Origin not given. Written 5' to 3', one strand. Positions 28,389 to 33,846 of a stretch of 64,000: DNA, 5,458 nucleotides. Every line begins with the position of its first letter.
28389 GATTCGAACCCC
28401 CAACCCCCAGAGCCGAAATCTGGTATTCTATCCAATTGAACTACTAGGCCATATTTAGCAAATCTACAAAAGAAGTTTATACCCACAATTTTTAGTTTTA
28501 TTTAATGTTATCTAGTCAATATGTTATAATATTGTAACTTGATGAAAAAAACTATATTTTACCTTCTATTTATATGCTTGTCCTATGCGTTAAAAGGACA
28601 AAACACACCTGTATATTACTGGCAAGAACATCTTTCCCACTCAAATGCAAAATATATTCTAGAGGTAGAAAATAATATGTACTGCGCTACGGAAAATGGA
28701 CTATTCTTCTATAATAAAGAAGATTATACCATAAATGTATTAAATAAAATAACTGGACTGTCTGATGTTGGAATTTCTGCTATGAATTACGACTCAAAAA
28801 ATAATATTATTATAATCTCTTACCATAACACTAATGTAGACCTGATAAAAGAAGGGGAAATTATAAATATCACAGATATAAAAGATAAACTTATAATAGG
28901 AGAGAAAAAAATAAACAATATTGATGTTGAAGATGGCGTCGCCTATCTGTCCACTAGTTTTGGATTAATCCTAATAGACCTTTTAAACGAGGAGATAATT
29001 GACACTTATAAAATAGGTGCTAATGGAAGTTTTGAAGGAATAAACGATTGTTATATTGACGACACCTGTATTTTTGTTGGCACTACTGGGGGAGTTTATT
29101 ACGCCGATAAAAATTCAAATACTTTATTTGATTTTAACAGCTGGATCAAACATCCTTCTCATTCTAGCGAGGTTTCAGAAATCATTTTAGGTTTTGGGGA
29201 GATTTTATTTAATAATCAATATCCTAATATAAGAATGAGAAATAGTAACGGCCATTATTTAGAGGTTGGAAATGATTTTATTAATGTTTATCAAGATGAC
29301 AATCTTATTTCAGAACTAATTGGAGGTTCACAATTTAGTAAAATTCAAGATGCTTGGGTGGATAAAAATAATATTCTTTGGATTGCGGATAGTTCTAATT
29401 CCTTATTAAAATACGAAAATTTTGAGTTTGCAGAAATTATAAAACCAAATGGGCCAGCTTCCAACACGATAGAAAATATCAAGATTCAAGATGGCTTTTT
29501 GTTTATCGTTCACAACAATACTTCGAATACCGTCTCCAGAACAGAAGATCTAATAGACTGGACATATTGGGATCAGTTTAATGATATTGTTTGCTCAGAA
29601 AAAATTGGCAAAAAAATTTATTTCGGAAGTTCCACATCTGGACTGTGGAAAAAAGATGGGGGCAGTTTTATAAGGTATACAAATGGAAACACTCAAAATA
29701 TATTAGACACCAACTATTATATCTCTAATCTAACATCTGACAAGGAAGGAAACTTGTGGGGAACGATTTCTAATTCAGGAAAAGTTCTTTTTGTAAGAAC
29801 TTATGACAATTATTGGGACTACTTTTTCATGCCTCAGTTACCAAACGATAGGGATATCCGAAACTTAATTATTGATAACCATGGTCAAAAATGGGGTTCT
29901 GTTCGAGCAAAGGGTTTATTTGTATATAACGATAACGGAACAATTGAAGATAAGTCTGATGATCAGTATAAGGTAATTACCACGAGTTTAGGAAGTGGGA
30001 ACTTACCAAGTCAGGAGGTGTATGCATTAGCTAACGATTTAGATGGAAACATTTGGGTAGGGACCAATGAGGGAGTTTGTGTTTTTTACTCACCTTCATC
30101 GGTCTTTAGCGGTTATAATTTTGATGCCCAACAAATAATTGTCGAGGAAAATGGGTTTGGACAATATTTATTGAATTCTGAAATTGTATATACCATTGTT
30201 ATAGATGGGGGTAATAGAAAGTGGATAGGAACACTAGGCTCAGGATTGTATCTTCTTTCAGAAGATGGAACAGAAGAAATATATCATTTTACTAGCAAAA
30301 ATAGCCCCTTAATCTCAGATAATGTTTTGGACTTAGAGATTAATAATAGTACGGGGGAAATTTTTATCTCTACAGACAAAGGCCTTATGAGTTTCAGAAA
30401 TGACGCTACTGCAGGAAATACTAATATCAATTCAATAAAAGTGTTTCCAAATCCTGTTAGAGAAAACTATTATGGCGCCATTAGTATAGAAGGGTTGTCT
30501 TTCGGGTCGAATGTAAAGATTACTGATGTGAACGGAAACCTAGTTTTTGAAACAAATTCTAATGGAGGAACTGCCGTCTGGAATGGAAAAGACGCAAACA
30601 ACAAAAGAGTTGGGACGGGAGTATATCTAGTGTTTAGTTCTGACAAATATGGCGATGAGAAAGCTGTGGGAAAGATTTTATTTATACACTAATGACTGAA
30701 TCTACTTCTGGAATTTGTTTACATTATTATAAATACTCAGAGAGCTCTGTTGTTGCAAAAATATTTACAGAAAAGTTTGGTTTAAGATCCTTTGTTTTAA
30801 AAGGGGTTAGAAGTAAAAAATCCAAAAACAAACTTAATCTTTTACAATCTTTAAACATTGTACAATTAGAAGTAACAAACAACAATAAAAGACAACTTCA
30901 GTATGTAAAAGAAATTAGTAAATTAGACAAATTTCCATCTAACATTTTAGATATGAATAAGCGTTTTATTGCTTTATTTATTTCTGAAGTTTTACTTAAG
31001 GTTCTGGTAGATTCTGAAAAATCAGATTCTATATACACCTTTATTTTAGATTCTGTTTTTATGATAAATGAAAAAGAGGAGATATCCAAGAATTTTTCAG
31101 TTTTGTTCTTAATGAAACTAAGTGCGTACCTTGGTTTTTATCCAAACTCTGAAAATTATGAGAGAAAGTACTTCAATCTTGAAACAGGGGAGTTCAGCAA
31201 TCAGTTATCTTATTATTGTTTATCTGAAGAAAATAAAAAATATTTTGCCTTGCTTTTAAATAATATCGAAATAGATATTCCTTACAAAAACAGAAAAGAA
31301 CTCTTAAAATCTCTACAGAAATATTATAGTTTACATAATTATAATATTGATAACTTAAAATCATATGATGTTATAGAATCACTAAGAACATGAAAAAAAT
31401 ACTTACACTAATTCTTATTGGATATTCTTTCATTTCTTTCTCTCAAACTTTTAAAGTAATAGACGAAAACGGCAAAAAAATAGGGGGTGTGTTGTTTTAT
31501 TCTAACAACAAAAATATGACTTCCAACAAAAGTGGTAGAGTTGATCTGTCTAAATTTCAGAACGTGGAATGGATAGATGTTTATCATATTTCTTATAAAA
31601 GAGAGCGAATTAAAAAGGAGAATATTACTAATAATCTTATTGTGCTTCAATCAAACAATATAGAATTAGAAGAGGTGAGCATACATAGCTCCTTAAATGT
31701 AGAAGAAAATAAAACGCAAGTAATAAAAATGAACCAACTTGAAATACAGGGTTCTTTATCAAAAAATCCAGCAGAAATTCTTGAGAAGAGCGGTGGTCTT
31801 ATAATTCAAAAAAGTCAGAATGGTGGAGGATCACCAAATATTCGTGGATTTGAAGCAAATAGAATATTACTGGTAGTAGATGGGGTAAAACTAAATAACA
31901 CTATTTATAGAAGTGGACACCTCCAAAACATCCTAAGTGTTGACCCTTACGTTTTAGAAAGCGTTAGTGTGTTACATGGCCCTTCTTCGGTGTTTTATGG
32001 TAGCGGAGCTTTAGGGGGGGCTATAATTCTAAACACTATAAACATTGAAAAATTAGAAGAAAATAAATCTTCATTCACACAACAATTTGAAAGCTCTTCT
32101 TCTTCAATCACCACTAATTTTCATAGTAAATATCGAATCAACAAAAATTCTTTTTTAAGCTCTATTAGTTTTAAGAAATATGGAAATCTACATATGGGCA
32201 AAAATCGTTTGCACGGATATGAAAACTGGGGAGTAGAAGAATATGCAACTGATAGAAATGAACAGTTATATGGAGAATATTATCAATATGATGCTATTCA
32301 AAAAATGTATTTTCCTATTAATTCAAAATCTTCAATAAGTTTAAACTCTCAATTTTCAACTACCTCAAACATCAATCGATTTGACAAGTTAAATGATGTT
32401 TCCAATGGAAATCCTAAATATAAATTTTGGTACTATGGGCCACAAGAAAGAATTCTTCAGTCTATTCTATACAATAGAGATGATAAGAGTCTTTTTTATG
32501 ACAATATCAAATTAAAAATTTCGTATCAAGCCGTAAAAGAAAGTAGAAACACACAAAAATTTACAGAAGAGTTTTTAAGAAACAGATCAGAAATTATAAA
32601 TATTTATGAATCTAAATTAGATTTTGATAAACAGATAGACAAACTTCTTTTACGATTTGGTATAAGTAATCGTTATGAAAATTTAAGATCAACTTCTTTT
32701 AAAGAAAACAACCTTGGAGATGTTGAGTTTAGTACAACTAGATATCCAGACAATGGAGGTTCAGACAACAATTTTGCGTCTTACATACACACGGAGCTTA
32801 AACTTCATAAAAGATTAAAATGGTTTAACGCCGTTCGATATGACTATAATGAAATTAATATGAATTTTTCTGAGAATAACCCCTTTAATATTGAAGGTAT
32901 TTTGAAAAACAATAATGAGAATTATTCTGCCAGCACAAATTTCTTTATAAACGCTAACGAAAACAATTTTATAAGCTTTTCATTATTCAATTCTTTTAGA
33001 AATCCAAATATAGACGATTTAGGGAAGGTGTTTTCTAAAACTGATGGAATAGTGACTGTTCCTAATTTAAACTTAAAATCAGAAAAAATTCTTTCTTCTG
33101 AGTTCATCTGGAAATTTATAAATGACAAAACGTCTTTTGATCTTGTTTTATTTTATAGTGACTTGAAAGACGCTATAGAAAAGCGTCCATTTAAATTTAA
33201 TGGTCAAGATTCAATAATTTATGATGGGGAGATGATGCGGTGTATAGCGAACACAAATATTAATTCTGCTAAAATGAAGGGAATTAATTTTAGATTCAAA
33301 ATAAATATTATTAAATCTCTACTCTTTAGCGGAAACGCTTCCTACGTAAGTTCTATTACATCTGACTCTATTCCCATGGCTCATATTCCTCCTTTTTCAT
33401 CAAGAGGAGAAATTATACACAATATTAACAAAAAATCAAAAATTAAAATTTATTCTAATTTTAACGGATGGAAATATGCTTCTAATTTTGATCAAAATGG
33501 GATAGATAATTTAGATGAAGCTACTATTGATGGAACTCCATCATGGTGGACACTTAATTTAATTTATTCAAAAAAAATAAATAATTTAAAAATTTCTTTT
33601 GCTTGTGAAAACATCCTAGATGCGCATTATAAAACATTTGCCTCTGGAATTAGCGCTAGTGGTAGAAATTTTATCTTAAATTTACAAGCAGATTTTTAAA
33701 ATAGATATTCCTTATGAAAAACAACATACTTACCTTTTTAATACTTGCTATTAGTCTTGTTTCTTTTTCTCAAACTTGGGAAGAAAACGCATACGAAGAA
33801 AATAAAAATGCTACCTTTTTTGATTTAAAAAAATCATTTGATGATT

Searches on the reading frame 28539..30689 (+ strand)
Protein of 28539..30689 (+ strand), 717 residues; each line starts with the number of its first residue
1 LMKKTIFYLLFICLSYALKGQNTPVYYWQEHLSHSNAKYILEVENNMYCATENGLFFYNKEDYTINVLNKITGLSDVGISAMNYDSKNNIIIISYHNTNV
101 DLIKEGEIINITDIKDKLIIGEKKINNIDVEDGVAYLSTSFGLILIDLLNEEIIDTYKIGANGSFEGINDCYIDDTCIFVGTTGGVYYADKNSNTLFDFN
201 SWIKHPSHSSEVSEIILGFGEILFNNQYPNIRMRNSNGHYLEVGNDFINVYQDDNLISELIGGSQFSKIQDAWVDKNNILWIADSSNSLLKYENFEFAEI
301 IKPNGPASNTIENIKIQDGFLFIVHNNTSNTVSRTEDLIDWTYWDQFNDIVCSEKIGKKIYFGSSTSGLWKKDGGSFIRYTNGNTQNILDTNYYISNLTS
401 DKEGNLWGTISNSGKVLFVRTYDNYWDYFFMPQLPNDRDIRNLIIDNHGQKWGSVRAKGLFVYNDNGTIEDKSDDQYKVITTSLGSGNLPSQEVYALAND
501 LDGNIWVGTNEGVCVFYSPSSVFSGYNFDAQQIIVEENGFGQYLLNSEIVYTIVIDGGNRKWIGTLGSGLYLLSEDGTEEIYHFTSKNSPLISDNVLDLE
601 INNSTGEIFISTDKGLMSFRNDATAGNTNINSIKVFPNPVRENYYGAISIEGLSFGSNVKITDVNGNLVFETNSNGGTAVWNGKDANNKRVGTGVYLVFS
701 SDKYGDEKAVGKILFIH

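Call 3: search_protein_families(library=pfam, proteins=[window:28539-30689:+], max_evalue=1)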
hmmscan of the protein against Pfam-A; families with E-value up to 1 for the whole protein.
window:28539-30689:+ (717 aa): 4 families
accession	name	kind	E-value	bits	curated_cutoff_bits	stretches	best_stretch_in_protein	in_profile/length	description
PF21544.3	PorZ_N_b_propeller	-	2.4e-36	125.8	27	1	48-202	2-153/154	TSS9, PorZ, N-terminal beta-propeller domain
PF07494.17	Reg_prop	-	5e-05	23.5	20.4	1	488-510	1-23/24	Two component regulator propeller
PF18962.6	Por_Secre_tail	-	0.0047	17.6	27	1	635-700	1-62/75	Secretion system C-terminal sorting domain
PF13860.13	FlgD_ig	-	0.057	13.8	27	1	658-698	26-71/79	FlgD Ig-like domain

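Call 4: search_protein_families(library=ncbifam, proteins=[window:28539-30689:+], max_evalue=1)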
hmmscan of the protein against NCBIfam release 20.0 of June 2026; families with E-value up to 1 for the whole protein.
window:28539-30689:+ (717 aa): 4 families
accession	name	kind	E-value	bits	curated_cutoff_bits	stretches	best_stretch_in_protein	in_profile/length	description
NF052228.1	T9SS_PorZ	equivalog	3.9e-160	534.8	260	1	2-716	1-756/757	type IX secretion system anionic LPS delivery protein PorZ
TIGR04183.1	Por_Secre_tail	domain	0.0011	18.9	23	1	635-698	1-56/72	T9SS type A sorting domain-containing protein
NF033953.1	AcrF10_fam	equivalog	0.051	14.1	28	1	61-119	13-72/94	AcrF10 family anti-CRISPR protein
NF009277.0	PRK12634.1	equivalog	0.055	13.5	333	1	658-701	125-173/221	flagellar basal body rod modification protein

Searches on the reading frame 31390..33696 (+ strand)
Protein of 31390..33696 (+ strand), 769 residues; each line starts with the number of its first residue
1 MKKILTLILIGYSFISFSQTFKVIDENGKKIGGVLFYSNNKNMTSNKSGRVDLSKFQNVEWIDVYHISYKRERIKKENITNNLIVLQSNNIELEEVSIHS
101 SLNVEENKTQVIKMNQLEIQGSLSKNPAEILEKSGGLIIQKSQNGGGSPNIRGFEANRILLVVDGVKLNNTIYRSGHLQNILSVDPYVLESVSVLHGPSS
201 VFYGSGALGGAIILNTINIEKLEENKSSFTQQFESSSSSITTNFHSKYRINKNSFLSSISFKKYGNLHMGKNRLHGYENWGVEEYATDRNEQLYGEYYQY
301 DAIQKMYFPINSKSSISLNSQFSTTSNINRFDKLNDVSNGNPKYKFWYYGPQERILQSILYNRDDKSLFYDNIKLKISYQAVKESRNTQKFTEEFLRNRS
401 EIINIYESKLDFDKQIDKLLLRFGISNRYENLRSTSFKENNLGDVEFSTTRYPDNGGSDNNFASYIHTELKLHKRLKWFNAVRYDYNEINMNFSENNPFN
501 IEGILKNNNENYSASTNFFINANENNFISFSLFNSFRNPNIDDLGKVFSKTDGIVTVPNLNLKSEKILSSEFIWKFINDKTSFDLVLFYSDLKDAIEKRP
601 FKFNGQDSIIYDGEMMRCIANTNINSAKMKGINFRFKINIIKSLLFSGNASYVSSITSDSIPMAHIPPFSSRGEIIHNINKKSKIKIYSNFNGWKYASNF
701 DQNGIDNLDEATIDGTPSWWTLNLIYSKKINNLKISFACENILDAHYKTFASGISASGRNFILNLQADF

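Call 64: search_protein_families(library=ncbifam, proteins=[window:31390-33696:+], max_evalue=0.00001)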
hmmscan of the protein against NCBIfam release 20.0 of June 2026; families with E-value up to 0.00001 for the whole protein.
window:31390-33696:+ (769 aa): 10 families
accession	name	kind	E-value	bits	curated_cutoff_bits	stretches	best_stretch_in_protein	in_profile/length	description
TIGR01786.1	TonB-hemlactrns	subfamily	3.1e-52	177.9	323.75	1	104-769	18-719/719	TonB-dependent hemoglobin/transferrin/lactoferrin family receptor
TIGR01785.1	TonB-hemin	subfamily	3.8e-46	157.8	316.85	1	110-769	21-677/677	TonB-dependent heme/hemoglobin receptor family protein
TIGR01783.1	TonB-siderophor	subfamily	2.8e-17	62.6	223.5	1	109-315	6-209/649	TonB-dependent siderophore receptor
TIGR01779.1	TonB-B12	equivalog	3.8e-13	48.8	599.7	1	119-230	57-165/614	TonB-dependent vitamin B12 receptor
NF010038.0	PRK13513.1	equivalog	2.1e-11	43.1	942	1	553-769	442-659/659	ligand-gated channel protein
NF038289.1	Zn_piracy_ZnuD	exception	6e-08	31.8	950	1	92-214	29-151/685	zinc piracy TonB-dependent receptor ZnuD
NF010651.0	PRK14050.1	equivalog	1.7e-07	29.8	884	1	151-224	126-191/730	TonB-dependent siderophore receptor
NF007465.0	PRK10044.1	equivalog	5e-07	28.3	803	1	148-214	122-184/726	ferrichrome porin FhuA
NF010010.0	PRK13483.1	equivalog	1.1e-06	27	927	0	124-253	67-202/660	ligand-gated channel protein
NF007478.2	PRK10064.1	equivalog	1.8e-06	26.5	745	1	102-220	42-161/663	catecholate siderophore receptor CirA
